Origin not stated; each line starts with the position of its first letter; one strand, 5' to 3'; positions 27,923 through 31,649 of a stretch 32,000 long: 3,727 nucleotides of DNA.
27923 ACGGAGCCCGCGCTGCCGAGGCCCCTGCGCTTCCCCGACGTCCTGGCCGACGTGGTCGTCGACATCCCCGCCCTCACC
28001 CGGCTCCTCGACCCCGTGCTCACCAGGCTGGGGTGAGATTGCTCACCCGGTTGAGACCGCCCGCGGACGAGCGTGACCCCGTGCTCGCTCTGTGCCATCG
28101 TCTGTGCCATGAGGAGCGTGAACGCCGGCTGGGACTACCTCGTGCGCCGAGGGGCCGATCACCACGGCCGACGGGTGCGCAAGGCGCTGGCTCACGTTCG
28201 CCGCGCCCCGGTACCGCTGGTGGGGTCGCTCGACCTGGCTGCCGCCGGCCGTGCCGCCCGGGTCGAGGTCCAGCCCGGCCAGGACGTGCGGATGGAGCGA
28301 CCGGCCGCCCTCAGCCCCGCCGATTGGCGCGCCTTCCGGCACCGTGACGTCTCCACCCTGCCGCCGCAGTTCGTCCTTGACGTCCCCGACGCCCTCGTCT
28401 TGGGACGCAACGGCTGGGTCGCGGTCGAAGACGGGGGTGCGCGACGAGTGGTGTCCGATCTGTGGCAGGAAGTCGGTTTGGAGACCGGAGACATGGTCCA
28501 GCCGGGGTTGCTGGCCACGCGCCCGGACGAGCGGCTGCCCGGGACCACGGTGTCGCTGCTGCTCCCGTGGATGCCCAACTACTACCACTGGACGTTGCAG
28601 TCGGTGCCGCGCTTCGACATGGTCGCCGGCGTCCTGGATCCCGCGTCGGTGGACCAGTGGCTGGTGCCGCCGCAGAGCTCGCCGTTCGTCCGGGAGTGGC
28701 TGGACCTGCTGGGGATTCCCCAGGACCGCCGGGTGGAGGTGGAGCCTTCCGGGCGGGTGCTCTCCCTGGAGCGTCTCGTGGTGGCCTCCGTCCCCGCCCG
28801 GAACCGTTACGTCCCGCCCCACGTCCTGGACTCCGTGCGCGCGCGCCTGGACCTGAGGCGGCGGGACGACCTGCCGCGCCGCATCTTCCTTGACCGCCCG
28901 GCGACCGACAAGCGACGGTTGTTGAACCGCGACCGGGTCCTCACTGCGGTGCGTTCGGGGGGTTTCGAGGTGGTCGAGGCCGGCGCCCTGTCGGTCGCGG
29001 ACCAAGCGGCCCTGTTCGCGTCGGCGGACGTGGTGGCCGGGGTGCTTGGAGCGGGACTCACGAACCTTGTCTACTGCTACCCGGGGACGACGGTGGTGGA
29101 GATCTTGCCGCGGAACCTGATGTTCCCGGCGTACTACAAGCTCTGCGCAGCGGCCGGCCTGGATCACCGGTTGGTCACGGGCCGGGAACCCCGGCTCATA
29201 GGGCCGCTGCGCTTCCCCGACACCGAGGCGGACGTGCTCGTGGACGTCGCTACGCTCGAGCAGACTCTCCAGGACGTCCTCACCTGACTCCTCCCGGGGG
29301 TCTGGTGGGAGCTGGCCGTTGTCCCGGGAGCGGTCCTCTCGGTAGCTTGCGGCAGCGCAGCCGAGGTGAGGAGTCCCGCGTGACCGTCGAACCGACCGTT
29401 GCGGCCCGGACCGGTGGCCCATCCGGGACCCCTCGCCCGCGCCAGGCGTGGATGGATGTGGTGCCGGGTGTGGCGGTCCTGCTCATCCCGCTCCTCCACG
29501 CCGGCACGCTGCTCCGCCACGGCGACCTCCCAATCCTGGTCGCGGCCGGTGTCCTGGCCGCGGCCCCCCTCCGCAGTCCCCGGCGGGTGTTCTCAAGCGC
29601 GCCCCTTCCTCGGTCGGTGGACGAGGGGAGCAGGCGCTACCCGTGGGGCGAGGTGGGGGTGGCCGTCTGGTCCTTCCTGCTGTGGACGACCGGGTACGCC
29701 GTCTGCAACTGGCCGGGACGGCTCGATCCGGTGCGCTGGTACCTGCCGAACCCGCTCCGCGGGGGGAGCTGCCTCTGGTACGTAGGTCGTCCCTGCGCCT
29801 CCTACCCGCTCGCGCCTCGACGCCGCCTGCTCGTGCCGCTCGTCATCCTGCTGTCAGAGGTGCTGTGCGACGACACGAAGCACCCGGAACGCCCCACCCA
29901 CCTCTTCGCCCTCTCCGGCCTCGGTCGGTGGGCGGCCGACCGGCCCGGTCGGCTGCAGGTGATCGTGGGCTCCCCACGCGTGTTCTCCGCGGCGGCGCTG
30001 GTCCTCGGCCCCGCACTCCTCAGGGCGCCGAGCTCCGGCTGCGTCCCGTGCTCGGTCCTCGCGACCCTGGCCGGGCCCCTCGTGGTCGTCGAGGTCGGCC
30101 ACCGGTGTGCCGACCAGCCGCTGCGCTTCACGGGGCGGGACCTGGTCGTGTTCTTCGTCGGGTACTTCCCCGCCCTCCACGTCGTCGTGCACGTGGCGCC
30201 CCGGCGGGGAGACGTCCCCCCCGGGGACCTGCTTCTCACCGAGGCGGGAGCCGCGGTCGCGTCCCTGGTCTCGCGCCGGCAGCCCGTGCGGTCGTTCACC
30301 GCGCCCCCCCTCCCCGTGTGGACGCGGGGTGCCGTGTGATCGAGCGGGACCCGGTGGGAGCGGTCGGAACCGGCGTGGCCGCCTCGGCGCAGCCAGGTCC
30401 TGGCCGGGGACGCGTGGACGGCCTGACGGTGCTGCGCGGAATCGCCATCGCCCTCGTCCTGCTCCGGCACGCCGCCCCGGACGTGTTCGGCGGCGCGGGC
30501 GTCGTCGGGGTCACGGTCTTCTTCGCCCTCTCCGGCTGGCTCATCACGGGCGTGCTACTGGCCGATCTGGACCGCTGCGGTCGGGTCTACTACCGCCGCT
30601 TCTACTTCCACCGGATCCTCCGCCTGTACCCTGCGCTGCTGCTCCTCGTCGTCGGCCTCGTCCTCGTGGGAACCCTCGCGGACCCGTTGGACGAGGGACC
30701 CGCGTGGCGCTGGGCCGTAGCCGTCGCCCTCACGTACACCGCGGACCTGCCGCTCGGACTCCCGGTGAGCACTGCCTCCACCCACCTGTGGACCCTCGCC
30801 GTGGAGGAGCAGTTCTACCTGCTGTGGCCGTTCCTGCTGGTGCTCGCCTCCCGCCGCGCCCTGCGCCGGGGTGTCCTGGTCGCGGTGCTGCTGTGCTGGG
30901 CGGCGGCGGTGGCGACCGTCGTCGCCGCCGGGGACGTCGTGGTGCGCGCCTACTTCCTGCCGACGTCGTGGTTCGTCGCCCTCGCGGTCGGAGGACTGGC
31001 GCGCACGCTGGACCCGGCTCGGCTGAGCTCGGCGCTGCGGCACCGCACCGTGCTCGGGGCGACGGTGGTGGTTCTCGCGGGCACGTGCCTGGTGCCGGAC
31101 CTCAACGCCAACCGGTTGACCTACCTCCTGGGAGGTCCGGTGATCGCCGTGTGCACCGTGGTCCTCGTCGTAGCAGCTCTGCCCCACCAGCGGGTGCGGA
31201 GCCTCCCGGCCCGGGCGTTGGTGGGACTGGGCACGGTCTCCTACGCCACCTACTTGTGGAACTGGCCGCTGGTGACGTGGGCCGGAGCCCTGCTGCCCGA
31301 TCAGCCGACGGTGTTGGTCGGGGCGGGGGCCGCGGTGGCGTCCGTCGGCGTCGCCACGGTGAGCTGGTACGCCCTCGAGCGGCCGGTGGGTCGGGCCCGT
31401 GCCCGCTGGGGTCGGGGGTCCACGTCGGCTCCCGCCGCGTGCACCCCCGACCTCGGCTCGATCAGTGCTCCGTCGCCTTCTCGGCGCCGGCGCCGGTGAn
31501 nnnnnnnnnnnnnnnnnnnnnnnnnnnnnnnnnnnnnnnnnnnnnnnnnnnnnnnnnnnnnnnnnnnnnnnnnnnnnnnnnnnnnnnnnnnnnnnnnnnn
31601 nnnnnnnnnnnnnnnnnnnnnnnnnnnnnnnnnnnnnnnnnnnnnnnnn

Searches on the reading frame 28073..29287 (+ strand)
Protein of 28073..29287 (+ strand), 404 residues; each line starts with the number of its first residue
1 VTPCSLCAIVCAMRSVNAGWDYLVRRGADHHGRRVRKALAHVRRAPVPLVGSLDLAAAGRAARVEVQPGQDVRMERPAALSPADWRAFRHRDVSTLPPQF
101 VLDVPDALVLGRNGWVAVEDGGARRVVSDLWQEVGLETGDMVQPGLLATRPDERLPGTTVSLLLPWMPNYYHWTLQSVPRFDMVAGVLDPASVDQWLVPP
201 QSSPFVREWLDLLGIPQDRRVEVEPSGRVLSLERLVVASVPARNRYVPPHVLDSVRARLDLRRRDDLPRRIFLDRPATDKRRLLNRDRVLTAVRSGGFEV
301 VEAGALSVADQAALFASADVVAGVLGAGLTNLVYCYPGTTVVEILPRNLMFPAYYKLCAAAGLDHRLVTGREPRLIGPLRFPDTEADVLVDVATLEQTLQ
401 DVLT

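Call 17: search_protein_families(library=pfam, proteins=[window:28073-29287:+], max_evalue=0.001)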
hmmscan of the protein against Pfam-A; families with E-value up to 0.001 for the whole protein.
window:28073-29287:+ (404 aa): 1 family
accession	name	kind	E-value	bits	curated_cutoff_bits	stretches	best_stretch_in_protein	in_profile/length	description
PF04577.19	Glyco_transf_61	-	6.2e-25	88.5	27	1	170-342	1-137/137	Glycosyltransferase 61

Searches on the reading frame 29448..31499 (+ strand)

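Call 17: search_protein_families(library=pfam, proteins=[window:29448-31499:+], max_evalue=0.001)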
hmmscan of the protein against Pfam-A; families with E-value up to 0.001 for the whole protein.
window:29448-31499:+ (683 aa): 1 family
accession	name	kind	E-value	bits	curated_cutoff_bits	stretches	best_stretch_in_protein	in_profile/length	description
PF01757.29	Acyl_transf_3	-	3.2e-30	105.7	31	1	325-639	3-324/326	Acyltransferase domain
